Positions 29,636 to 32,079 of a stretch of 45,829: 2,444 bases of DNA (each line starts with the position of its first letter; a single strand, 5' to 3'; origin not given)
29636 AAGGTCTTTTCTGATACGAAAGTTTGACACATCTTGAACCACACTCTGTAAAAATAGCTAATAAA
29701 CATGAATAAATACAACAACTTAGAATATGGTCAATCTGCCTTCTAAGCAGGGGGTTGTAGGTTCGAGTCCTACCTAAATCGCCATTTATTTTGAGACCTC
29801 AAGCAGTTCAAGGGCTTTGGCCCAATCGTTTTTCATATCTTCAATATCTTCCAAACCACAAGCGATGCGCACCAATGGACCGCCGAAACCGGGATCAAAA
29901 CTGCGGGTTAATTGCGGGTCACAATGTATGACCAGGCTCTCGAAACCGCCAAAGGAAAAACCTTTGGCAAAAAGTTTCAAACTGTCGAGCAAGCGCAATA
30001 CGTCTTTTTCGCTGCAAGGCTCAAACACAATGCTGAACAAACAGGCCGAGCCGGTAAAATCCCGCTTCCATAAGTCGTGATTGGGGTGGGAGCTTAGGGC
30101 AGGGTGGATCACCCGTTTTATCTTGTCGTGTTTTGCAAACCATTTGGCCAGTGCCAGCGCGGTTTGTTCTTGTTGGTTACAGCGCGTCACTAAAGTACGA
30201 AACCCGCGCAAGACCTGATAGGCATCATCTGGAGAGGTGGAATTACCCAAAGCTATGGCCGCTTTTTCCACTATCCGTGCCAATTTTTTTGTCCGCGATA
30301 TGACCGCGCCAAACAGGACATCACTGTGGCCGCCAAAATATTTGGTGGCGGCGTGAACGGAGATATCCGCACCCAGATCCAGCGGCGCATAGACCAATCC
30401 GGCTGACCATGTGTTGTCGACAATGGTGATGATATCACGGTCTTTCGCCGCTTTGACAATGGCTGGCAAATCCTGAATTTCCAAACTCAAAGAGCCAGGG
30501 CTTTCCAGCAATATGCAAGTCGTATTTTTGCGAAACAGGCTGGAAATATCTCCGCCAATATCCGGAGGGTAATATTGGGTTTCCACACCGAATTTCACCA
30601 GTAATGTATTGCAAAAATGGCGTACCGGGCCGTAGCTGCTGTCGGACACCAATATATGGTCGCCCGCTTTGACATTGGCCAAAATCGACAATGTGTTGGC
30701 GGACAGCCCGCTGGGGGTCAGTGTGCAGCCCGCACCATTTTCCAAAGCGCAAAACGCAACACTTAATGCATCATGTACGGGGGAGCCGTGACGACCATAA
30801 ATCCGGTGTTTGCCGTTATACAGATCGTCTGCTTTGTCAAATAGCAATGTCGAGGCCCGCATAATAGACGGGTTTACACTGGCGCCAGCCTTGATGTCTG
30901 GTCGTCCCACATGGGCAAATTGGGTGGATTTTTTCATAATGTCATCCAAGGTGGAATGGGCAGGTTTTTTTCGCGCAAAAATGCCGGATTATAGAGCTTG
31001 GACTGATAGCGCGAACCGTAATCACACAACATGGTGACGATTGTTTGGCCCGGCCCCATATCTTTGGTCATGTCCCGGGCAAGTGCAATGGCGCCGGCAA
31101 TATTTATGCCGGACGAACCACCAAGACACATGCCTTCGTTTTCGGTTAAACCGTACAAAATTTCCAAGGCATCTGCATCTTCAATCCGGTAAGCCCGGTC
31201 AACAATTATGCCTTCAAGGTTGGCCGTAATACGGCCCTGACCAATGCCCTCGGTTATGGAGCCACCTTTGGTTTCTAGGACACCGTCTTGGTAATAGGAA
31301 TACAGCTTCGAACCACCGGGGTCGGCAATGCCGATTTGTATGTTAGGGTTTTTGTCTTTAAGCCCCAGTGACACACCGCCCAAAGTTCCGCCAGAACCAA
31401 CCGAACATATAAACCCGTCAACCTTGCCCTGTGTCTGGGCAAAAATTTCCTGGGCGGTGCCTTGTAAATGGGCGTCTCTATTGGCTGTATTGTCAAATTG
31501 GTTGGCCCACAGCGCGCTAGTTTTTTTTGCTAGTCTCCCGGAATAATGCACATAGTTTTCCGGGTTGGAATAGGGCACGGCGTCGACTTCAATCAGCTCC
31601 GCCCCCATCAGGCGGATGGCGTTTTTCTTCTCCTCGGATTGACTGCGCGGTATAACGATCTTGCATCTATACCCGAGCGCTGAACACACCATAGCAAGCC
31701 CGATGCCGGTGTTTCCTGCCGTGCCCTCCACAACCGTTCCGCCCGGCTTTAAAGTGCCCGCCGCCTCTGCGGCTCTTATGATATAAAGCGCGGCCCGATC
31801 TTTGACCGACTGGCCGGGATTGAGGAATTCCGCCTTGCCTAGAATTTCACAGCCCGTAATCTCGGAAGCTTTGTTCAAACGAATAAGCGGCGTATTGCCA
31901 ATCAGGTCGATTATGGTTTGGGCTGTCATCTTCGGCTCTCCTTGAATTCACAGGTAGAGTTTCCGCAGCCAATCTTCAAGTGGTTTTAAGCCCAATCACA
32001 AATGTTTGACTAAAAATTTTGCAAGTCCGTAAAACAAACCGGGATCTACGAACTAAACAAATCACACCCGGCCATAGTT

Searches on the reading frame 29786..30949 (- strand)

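Call 75: search_protein_families(library=pfam, proteins=[window:29786-30949:-], max_evalue=0.0001)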
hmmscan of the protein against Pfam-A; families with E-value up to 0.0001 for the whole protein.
window:29786-30949:- (387 aa): 1 family
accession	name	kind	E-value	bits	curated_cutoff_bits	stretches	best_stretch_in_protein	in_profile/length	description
PF01053.26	Cys_Met_Meta_PP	-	2.5e-100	336.1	27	1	9-381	2-381/381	Cys/Met metabolism PLP-dependent enzyme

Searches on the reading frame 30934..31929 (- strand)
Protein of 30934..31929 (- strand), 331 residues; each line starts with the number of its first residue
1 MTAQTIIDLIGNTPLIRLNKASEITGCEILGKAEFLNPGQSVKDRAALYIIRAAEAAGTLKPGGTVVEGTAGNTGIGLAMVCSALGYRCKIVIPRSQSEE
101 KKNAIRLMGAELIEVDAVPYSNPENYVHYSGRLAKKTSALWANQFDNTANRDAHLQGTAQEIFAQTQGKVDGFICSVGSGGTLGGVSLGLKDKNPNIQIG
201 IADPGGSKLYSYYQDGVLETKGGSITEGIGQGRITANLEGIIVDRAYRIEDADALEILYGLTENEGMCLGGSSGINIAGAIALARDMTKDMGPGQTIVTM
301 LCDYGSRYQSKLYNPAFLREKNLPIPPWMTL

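Call 76: search_protein_families(library=pfam, proteins=[window:30934-31929:-], max_evalue=0.0001)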
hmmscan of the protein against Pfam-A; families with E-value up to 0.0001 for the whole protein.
window:30934-31929:- (331 aa): 1 family
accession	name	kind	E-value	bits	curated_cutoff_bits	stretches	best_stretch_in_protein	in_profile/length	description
PF00291.31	PALP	-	3.3e-68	230.6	35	1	8-303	3-295/295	Pyridoxal-phosphate dependent enzyme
